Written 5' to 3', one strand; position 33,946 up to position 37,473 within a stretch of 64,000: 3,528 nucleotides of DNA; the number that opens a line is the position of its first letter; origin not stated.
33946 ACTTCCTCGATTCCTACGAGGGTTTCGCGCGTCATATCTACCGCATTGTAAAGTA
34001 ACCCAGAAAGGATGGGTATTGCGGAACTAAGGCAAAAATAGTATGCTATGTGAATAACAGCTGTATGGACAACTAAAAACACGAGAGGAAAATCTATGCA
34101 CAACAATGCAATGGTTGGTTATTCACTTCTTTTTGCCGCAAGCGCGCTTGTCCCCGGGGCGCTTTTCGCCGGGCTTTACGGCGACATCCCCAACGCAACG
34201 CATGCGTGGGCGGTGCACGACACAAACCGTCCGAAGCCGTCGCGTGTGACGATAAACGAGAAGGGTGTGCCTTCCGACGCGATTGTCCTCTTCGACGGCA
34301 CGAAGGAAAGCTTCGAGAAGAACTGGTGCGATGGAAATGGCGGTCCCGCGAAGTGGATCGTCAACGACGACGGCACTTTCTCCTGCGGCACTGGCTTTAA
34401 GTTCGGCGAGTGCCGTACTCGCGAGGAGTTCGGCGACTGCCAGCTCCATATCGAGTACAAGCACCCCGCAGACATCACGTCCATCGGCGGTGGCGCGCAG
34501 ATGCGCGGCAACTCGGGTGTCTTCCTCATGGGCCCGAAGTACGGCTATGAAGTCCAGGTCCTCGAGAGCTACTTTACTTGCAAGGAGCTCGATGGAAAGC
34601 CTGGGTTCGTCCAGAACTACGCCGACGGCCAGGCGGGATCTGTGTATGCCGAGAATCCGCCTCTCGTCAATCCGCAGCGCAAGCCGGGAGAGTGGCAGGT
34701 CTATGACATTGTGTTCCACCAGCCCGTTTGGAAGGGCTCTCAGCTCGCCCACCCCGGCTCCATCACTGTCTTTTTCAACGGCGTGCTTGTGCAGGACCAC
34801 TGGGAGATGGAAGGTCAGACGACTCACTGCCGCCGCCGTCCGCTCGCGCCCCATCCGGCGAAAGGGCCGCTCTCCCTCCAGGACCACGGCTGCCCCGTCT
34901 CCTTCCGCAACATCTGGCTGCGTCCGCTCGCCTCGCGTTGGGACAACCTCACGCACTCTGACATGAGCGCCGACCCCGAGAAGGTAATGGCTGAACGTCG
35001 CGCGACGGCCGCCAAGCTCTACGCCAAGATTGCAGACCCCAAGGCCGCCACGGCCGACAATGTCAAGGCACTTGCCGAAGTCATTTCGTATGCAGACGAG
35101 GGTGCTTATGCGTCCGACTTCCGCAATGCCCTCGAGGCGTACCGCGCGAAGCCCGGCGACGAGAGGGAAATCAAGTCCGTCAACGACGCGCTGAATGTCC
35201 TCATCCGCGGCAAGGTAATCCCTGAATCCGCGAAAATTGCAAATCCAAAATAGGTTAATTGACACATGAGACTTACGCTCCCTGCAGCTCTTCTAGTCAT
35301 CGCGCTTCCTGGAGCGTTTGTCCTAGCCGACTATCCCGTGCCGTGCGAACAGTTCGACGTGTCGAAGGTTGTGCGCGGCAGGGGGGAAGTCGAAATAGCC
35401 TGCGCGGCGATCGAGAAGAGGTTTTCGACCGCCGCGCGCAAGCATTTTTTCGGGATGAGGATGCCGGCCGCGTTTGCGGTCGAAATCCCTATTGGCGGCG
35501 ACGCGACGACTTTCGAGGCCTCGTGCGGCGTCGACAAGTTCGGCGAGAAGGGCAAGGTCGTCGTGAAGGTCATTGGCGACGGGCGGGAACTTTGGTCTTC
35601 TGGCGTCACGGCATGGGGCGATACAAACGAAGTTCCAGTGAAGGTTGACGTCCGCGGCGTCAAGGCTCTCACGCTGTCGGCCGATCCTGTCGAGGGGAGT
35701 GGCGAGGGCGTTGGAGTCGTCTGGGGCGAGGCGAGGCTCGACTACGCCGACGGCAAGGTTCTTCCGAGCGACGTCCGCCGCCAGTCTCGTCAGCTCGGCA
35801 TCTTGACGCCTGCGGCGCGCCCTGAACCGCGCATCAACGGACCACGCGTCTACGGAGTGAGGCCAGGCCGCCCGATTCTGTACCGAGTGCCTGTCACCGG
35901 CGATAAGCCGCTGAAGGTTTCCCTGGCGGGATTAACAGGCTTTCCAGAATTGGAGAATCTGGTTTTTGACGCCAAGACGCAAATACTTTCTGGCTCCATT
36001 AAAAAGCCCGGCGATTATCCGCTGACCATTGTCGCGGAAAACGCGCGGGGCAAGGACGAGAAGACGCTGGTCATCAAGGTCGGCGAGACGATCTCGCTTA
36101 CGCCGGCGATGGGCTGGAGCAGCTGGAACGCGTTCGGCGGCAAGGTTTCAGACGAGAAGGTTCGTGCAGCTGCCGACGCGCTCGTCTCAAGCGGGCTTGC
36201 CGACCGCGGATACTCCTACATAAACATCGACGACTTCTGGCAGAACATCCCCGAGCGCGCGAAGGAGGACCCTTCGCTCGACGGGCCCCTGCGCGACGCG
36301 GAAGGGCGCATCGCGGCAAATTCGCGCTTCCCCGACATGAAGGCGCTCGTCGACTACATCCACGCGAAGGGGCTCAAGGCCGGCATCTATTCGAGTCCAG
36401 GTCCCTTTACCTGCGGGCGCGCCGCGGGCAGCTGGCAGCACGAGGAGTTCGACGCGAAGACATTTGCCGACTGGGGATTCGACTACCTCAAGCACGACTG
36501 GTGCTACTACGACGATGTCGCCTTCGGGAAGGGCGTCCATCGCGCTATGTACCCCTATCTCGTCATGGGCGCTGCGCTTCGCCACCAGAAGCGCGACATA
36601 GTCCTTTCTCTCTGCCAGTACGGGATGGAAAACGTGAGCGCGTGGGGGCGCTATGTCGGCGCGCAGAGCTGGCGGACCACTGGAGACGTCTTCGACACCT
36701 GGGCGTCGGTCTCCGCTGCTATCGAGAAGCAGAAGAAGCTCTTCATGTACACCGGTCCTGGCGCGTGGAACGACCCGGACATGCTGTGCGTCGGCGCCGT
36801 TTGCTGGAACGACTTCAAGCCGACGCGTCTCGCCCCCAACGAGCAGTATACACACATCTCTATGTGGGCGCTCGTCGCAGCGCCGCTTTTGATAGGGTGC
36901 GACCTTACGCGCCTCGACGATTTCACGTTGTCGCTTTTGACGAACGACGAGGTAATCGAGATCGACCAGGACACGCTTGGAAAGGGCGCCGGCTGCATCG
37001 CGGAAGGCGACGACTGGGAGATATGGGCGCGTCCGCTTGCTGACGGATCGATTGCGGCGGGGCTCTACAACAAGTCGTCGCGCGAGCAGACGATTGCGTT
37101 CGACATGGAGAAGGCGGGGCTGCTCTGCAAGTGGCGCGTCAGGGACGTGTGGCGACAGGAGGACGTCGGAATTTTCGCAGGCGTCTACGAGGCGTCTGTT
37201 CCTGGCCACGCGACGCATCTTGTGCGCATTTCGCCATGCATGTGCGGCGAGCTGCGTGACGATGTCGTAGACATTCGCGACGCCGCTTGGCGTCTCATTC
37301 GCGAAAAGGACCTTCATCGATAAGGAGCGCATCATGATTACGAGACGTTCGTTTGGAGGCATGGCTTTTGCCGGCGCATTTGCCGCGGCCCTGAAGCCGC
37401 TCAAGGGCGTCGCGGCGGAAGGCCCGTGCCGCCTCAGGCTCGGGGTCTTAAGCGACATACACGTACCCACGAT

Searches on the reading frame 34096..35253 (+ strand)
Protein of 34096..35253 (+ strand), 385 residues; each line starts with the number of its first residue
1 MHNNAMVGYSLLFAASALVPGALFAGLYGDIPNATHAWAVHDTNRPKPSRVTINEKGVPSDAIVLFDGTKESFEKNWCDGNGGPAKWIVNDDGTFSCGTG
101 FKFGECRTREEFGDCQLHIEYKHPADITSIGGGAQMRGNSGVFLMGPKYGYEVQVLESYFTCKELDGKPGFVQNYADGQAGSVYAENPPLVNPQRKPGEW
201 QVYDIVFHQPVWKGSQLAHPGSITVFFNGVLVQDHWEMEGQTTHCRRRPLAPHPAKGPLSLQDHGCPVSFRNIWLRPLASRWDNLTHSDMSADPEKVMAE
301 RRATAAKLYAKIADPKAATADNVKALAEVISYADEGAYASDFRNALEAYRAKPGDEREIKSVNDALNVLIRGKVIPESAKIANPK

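Call 6: search_protein_families(library=pfam, proteins=[window:34096-35253:+])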
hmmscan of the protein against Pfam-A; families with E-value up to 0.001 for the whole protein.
window:34096-35253:+ (385 aa): 1 family
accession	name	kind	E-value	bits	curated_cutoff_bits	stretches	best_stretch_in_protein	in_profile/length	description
PF06439.18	3keto-disac_hyd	-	2.8e-36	125.8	26.8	1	62-276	2-187/187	3-keto-disaccharide hydrolase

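Call 46: find_encoding_contigs(protein=window:34096-35253:+, flank=6000, max_places=8)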
Protein window:34096-35253:+ (385 aa): no gene with exactly this product is on record in the collection.

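Call 49: find_related_loci(query=window:34096-35253:+, collection=metagenome_contigs, flank=10000)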
Query window:34096-35253:+ (385 aa) in metagenome_contigs; peptide patterns used: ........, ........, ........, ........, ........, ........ (x = any residue, [..] = any of these).
148 stretches matched a pattern; 75 encode a relative of the query (tblastn E <= 1e-3); 75 distinct loci.
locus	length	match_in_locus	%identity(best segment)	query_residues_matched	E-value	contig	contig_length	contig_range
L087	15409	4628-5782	98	1-385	0e+0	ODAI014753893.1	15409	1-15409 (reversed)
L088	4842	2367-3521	91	1-385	0e+0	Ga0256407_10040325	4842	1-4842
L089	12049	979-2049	87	25-382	0e+0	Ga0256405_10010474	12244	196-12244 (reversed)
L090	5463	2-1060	88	29-382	0e+0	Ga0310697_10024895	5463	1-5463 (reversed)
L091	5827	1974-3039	96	1-385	0e+0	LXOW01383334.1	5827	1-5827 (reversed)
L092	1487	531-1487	89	25-344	0e+0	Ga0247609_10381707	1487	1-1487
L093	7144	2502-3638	72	8-381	0e+0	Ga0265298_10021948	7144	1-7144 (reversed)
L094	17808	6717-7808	73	12-381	0e+0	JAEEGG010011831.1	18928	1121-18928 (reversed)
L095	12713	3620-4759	70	1-381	1e-180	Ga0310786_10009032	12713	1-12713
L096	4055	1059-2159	71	12-382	0e+0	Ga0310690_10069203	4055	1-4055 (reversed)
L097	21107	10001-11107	72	12-381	4e-178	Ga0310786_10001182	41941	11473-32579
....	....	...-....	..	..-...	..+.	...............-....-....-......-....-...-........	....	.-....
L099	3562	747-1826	73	26-384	0e+0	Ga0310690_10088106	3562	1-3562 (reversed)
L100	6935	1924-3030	71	12-381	5e-179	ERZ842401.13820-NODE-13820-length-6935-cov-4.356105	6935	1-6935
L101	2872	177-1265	71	23-384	0e+0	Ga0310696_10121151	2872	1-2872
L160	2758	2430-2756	95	1-109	3e-67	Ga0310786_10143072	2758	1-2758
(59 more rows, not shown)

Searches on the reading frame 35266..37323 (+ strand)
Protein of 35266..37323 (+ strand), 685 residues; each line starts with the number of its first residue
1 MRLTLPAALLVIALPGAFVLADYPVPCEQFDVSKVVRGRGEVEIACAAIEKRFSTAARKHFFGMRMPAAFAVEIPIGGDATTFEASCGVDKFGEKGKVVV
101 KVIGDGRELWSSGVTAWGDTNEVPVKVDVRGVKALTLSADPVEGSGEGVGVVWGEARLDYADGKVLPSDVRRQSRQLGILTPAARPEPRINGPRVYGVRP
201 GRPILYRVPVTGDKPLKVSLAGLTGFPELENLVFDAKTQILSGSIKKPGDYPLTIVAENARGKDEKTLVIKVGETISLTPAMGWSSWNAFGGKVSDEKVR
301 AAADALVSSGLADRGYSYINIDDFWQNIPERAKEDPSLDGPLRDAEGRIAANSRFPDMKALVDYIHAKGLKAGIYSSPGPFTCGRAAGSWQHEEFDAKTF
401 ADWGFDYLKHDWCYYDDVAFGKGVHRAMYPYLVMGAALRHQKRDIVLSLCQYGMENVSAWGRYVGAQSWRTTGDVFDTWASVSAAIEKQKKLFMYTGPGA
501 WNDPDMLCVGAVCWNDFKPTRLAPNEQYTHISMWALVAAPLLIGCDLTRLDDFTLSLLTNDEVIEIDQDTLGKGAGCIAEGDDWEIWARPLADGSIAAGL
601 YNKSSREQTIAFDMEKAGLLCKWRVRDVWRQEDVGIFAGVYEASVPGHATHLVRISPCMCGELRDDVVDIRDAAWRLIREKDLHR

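Call 6: search_protein_families(library=pfam, proteins=[window:35266-37323:+])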
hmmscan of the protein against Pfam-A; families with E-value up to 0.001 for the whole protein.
window:35266-37323:+ (685 aa): 3 families
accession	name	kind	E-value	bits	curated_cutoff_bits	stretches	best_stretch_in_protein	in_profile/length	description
PF16499.11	Melibiase_2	-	8e-50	170.2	23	1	279-569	1-284/284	Alpha galactosidase A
PF08305.17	NPCBM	-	1.5e-17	64.3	23.9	1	37-158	15-136/137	NPCBM/NEW2 domain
PF17801.7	Melibiase_C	-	4.6e-16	59.1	22.9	1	582-655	2-71/71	Alpha galactosidase C-terminal beta sandwich domain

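Call 47: find_encoding_contigs(protein=window:35266-37323:+, flank=8000, max_places=8)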
Protein window:35266-37323:+ (685 aa): no gene with exactly this product is on record in the collection.
